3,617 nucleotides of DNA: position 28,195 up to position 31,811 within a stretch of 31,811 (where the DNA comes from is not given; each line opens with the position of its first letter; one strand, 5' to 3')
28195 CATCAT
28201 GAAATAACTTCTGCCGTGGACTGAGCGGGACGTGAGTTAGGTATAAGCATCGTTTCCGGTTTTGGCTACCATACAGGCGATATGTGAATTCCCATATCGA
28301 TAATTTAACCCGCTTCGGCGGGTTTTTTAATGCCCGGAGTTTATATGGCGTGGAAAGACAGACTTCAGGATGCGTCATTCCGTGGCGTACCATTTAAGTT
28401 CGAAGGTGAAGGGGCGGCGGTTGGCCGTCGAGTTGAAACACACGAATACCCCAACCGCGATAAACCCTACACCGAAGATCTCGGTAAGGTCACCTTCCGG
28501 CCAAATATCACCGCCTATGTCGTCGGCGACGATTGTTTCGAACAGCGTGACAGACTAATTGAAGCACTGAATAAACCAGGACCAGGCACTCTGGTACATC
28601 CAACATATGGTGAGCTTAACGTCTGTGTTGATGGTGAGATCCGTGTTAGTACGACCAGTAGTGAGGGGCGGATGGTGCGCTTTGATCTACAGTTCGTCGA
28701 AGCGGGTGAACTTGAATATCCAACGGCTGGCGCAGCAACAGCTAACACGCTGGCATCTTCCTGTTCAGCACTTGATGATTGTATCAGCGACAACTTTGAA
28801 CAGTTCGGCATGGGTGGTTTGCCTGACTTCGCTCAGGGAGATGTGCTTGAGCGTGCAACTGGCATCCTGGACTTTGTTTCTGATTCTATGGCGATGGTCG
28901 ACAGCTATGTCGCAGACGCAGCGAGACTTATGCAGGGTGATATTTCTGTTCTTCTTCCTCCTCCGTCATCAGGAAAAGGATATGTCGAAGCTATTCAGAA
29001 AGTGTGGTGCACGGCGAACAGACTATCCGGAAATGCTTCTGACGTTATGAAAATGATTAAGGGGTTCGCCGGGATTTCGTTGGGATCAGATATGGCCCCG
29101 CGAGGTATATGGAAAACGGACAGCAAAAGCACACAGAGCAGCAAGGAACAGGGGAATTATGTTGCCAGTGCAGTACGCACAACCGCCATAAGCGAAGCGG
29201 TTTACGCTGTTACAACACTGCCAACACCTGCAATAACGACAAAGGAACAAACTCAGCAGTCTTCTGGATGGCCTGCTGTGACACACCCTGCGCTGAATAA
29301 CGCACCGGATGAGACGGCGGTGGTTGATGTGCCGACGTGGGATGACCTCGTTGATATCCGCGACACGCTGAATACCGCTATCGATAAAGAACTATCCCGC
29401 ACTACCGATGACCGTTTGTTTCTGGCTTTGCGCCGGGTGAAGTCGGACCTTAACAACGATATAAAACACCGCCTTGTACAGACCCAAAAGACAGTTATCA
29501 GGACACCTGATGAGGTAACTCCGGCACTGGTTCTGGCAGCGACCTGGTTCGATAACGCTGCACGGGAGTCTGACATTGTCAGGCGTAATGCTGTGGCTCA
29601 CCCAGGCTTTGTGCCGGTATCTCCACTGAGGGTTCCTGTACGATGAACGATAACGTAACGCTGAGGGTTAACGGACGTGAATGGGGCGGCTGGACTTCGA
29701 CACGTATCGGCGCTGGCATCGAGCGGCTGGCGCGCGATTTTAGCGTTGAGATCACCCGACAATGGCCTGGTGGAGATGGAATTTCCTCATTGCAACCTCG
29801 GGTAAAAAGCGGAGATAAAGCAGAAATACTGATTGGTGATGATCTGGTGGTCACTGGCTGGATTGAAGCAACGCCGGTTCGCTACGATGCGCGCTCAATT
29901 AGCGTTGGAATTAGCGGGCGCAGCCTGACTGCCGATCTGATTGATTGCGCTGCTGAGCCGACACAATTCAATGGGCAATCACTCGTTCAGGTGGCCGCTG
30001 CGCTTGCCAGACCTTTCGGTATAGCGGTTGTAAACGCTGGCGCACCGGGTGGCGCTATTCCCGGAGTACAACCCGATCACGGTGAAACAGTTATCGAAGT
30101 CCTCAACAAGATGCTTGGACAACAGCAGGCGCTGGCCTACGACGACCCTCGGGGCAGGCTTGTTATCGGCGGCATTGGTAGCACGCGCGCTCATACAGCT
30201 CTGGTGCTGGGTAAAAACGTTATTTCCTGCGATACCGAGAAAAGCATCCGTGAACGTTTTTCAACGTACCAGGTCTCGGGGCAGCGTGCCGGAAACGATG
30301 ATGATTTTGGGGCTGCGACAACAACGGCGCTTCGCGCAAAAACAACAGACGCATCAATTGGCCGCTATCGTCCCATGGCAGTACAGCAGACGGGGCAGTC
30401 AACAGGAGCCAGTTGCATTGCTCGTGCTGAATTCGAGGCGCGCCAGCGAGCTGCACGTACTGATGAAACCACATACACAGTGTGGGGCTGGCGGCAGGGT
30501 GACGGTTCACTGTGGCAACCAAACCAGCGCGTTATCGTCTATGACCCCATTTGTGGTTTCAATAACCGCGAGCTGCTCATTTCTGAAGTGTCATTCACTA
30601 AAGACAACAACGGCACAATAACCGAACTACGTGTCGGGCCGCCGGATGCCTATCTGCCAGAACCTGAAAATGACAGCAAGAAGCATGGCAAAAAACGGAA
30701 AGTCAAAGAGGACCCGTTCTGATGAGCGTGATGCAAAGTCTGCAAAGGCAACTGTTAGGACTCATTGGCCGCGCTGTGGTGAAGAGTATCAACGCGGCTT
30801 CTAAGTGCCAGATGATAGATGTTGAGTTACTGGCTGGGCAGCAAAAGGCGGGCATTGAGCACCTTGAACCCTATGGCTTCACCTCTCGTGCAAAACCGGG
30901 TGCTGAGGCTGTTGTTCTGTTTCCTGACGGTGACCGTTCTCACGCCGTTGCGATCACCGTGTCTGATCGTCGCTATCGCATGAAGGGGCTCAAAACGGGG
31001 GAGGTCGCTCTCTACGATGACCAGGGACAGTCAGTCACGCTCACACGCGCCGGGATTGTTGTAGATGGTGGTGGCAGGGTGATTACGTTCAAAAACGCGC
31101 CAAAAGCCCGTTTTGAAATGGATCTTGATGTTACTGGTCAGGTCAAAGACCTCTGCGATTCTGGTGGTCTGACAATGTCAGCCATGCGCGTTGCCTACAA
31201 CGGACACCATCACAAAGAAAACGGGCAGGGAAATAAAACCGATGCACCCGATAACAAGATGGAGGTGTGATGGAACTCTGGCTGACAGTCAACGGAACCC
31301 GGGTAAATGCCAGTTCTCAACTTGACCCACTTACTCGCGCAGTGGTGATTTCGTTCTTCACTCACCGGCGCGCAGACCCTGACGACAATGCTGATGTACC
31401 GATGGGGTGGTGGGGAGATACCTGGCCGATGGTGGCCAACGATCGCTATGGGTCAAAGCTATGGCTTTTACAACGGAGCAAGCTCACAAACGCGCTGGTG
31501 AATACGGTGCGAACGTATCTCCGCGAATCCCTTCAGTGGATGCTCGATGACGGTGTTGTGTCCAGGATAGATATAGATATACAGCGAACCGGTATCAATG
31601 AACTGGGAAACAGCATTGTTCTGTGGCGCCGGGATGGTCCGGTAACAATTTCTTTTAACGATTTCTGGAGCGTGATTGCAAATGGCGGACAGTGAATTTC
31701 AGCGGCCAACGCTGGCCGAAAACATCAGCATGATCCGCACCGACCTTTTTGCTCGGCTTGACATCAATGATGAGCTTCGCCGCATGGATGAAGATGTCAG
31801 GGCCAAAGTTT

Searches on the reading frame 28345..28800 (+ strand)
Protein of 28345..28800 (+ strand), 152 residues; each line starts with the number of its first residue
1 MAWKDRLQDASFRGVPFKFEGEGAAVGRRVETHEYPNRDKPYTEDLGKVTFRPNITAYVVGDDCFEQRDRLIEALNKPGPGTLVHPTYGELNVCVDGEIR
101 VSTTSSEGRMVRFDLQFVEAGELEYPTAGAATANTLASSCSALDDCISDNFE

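Call 82: search_dna_similar(query=window:28345-28800:+, collection=phages, mode=protein, max_rows=60, max_evalue=1e-20, rows=spread)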
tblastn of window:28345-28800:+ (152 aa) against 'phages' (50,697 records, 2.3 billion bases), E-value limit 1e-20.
Records with a match: 57; places in all: 59; records where one place covers at least 80% of the query: 57.
Best place of each record, by identity: 80-90% 13; 60-80% 3; <60% 41.
By first word of the organism name: Vibrio 11; Salmonella 7; Enterobacteria 6; Shigella 5; Ralstonia 5; Escherichia 3; Yersinia 3; Bordetella 3; Pseudomonas 2; Edwardsiella 1; and 11 more.
By host as written in the record: Vibrio sp. 9; Ralstonia solanacearum 5; - 4; Salmonella enterica subsp. enterica serovar Typhimurium 4; Escherichia coli 3; Bordetella bronchiseptica 3; Shigella flexneri serotype 1a strain 019 2; Shigella flexneri serotype 4av 2; and 23 more.
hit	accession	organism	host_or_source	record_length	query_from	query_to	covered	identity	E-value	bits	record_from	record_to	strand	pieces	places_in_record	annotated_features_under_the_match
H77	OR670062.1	Escherichia phage SKA5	Escherichia coli APEC strain QZJM25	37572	1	151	99%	86.8%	2e-88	286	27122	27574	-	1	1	tail/DNA circulation protein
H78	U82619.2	Enterobacteria phage SfV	-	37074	1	151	99%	86.8%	2e-88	286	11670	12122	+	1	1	orf15: tail/DNA circulation protein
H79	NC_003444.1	Enterobacteria phage SfV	Shigella flexneri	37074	1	151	99%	86.8%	2e-88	286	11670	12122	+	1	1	DNA circularization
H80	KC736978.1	Shigella phage SfII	Shigella flexneri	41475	1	152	100%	86.2%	3e-88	285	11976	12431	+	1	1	tail/DNA circulation protein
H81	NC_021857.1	Shigella phage SfII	Shigella flexneri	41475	1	152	100%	86.2%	3e-88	285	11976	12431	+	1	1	DNA circularization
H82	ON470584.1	Escherichia phage vB_EcoM-689R6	Escherichia coli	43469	1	151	99%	86.1%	2e-88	286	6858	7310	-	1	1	tail/DNA circulation protein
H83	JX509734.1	Enterobacteria phage SfI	Shigella flexneri serotype 1a strain 019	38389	1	151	99%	86.1%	2e-88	286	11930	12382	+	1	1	hypothetical protein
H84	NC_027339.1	Enterobacteria phage SfI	Shigella flexneri serotype 1a strain 019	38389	1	151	99%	86.1%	2e-88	286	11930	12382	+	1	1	DNA circularization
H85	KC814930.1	Shigella phage SfIV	Shigella flexneri serotype 4av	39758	3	152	99%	85.3%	7e-87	281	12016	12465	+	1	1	tail/DNA circulation protein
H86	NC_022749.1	Shigella phage SfIV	Shigella flexneri serotype 4av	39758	3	152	99%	85.3%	7e-87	281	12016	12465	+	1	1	DNA circularization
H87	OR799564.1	Shigella phage VIT_AJPSC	Shigella dysenteriae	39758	3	152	99%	85.3%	7e-87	281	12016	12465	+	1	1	DNA circularization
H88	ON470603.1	Escherichia phage vB_EcoM-720R4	Escherichia coli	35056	3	151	98%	84.6%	5e-85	276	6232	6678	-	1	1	tail/DNA circulation protein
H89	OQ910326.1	Edwardsiella phage EPP-1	Edwardsiella piscicida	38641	1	152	100%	81.6%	3e-81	266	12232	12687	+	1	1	hypothetical protein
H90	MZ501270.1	Pantoea phage AH07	Pantoea sp.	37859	1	151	99%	60.9%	4e-58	199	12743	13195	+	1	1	17: DNA circularization protein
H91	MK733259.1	Yersinia phage YeP1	Yersinia enterocolitica ...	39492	1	151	99%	59.6%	9e-61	207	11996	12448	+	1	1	tail/DNA circulation protein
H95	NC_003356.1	Enterobacteria phage phiP27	Escherichia coli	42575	3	151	98%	60.4%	3e-57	197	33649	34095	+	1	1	DNA circularization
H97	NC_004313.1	Salmonella phage ST64B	Salmonella enterica subsp. enterica ...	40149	3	152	99%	56.7%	5e-54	187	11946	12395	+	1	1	baseplate hub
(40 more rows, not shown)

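Call 83: get_annotated_region(hit=H97, flank=1500)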
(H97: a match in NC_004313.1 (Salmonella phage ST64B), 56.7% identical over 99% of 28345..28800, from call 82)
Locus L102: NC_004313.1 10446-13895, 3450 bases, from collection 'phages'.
description: Salmonella phage ST64B, complete genome.
organism: Salmonella phage ST64B (NCBI taxid 175950)
taxonomy: Viruses; Duplodnaviria; Heunggongvirae; Uroviricota; Caudoviricetes
host: Salmonella enterica subsp. enterica serovar Typhimurium; source: -; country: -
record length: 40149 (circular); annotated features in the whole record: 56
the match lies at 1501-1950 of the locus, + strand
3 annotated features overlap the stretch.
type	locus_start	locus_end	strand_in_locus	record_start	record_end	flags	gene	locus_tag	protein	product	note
CDS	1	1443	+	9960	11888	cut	-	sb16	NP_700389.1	tail length tape measure protein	Sb16; similar to Xylella fastidiosa; F82769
CDS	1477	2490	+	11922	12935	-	-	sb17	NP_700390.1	baseplate hub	Sb17; similar to Mu N; AAC23161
CDS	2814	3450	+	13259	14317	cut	-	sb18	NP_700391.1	baseplate hub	Sb18; similar to Mu P; NP_050648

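Call 84: get_annotated_region(hit=H95, flank=1500)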
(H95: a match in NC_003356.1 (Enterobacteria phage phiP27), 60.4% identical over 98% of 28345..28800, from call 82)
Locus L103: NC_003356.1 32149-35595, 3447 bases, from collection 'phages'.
description: Enterobacteria phage phiP27, complete genome.
organism: Enterobacteria phage phiP27 (NCBI taxid 103807)
taxonomy: Viruses; Duplodnaviria; Heunggongvirae; Uroviricota; Caudoviricetes
host: Escherichia coli; source: -; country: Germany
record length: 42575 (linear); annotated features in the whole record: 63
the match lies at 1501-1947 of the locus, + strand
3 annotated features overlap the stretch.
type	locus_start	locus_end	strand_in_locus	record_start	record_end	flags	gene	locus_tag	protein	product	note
CDS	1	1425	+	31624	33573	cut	-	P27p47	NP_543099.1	tail length tape measure protein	L47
CDS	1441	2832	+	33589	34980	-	-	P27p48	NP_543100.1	DNA circularization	L48; unknown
CDS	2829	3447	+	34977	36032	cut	-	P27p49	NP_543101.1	baseplate hub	L49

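Call 85: get_annotated_region(hit=H91, flank=1500)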
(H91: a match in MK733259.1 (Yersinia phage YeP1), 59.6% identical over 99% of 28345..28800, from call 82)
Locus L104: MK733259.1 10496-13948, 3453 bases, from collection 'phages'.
description: Yersinia phage YeP1, complete genome.
organism: Yersinia phage YeP1 (NCBI taxid 2562809)
taxonomy: Viruses; Duplodnaviria; Heunggongvirae; Uroviricota; Caudoviricetes
host: Yersinia enterocolitica BJ2014-1008329276; source: -; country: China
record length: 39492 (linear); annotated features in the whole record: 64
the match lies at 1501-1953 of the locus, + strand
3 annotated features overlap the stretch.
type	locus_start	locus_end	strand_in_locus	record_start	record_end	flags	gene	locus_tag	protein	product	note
CDS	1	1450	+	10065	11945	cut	-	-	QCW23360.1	tail length tape-measure protein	-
CDS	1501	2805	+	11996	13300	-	-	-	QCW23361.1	tail/DNA circulation protein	-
CDS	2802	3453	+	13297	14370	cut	-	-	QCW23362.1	tail protein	FIG003269: Prophage tail protein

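Call 86: get_annotated_region(hit=H89, flank=1500)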
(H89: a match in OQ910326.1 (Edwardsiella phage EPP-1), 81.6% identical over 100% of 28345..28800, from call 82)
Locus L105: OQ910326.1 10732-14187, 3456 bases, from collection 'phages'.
description: Edwardsiella phage EPP-1, complete genome.
organism: Edwardsiella phage EPP-1 (NCBI taxid 3056366)
taxonomy: Viruses; Duplodnaviria; Heunggongvirae; Uroviricota; Caudoviricetes
host: Edwardsiella piscicida; source: aquaculture wastewater using double layer agar method; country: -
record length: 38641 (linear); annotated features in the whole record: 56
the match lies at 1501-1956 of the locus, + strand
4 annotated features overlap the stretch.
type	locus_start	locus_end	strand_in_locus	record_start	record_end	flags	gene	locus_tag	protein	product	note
CDS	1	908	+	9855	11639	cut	-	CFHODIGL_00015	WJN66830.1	hypothetical protein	-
CDS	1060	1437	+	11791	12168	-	-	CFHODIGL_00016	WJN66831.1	hypothetical protein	-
CDS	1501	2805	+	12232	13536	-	-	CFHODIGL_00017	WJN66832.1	hypothetical protein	-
CDS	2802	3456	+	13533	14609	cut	-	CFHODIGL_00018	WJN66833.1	hypothetical protein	-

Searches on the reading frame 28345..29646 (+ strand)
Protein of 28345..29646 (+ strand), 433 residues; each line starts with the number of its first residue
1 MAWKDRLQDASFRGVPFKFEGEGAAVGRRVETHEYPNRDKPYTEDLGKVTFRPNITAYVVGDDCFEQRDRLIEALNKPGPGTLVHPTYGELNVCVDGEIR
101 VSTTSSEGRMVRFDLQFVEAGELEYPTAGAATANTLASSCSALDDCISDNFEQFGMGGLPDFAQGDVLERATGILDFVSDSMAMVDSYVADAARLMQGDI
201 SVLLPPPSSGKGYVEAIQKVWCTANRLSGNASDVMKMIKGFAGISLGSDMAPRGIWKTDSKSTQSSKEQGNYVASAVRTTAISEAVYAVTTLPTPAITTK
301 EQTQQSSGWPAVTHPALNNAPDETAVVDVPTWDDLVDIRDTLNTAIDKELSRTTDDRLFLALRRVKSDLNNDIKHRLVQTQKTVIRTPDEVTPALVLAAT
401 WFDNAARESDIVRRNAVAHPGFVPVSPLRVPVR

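Call 14: search_protein_families(library=pfam, proteins=[window:28345-29646:+], max_evalue=0.1)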
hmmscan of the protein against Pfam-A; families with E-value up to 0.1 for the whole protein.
window:28345-29646:+ (433 aa): 2 families
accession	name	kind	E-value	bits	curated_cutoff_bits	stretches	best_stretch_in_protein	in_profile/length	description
PF07157.17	DNA_circ_N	-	1.1e-32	112.8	21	1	7-93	2-88/88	DNA circularisation protein N-terminus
PF03154.20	Atrophin-1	-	0.036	12.6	29.9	1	261-331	481-551/992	Atrophin-1 family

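Call 15: search_protein_families(library=phrogs, proteins=[window:28345-29646:+], max_evalue=0.1)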
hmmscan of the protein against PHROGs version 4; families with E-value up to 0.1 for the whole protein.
window:28345-29646:+ (433 aa): 4 families
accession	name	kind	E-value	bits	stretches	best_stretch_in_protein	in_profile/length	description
phrog_184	-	tail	4.8e-130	435.4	1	1-431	3-408/411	baseplate hub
phrog_17109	-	DNA, RNA and nucleotide metabolism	1.9e-87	293.5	1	237-433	1-204/204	DNA circularization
phrog_16855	-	tail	7.1e-30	105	1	1-132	2-133/158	Gpu-like tail protein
phrog_20901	-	unknown function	8e-17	62.4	1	11-215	27-226/259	-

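Call 24: find_related_loci(query=window:28345-29646:+, collection=viral_contigs, flank=3000)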
Query window:28345-29646:+ (433 aa) in viral_contigs; peptide patterns used: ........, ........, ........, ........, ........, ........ (x = any residue, [..] = any of these).
61 stretches matched a pattern; 56 encode a relative of the query (tblastn E <= 1e-3); 56 distinct loci.
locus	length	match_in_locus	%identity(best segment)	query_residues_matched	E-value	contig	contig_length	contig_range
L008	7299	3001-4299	100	1-433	0e+0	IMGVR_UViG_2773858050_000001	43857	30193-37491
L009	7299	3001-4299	100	1-433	0e+0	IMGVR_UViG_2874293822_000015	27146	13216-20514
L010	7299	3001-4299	100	1-433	0e+0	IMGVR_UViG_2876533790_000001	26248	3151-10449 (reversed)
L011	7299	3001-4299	97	1-433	0e+0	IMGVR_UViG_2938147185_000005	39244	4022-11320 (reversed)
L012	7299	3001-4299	97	1-433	0e+0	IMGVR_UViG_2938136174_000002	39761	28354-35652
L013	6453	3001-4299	95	1-433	0e+0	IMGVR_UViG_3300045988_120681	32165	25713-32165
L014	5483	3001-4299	96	1-433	0e+0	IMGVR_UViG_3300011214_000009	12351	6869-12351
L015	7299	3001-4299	93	1-433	0e+0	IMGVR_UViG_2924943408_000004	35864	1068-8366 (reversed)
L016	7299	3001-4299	92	1-433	0e+0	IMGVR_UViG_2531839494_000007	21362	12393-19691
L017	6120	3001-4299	85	1-433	0e+0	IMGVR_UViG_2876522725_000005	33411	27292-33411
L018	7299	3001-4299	86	1-433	0e+0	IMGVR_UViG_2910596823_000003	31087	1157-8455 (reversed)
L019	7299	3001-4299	85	1-433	0e+0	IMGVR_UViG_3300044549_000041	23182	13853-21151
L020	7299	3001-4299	83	1-433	0e+0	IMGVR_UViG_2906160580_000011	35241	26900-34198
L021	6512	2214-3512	82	1-433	0e+0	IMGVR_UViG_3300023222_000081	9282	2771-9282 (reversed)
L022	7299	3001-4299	81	1-433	0e+0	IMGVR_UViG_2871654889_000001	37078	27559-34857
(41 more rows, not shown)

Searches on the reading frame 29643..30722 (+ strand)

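Call 97: search_protein_families(library=pfam, proteins=[window:29643-30722:+], max_evalue=0.001)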
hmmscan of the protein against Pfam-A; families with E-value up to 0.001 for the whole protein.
window:29643-30722:+ (359 aa): 5 families
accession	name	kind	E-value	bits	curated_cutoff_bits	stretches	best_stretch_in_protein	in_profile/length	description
PF22255.2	Gp44-like_2nd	-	1.4e-26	92.7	27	1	96-177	1-84/84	Baseplate hub protein gp44-like, second domain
PF21683.3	GpP-like_1st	-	1.4e-22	79.8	27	1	5-94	2-85/85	Mu phage baseplate assembly protein GpP-like, N-terminal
PF21929.2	GpP_4th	-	1.5e-17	63.7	27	1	256-340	3-87/87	Mu phage baseplate assembly protein GpP, fourth domain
PF22630.2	NMB1110_3rd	-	2.8e-05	24.8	27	1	205-262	1-55/59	Tail protein NMB1110-like, third domain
PF22174.2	NMB1110-like_C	-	0.00018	21.7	27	1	277-307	10-40/69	Tail protein, C-terminal domain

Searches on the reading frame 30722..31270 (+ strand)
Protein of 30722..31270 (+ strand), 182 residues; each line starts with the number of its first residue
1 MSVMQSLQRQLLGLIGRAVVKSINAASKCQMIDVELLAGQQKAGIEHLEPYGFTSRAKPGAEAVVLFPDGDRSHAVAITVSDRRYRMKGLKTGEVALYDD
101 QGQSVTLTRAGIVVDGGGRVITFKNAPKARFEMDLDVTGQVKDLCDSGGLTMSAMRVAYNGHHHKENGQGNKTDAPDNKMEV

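Call 97: search_protein_families(library=pfam, proteins=[window:30722-31270:+], max_evalue=0.001)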
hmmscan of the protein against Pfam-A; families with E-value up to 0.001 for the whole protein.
window:30722-31270:+ (182 aa): 1 family
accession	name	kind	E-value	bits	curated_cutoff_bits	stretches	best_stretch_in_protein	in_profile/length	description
PF06890.18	Phage_Mu_Gp45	-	3.6e-26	91.3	24.1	1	17-84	1-68/68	Bacteriophage Mu Gp45, N-terminal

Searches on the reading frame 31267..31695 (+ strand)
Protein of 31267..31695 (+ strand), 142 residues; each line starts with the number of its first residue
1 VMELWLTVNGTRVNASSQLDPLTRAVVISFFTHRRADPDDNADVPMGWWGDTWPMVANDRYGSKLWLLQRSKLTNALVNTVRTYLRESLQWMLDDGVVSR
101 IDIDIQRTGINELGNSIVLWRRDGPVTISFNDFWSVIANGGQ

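Call 97: search_protein_families(library=pfam, proteins=[window:31267-31695:+], max_evalue=0.001)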
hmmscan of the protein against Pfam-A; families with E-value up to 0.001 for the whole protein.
window:31267-31695:+ (142 aa): 1 family
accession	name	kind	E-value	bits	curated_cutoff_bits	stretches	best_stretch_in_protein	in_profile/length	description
PF07409.17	GP46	-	3.4e-30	104.4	28.6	1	22-125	1-100/101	Phage protein GP46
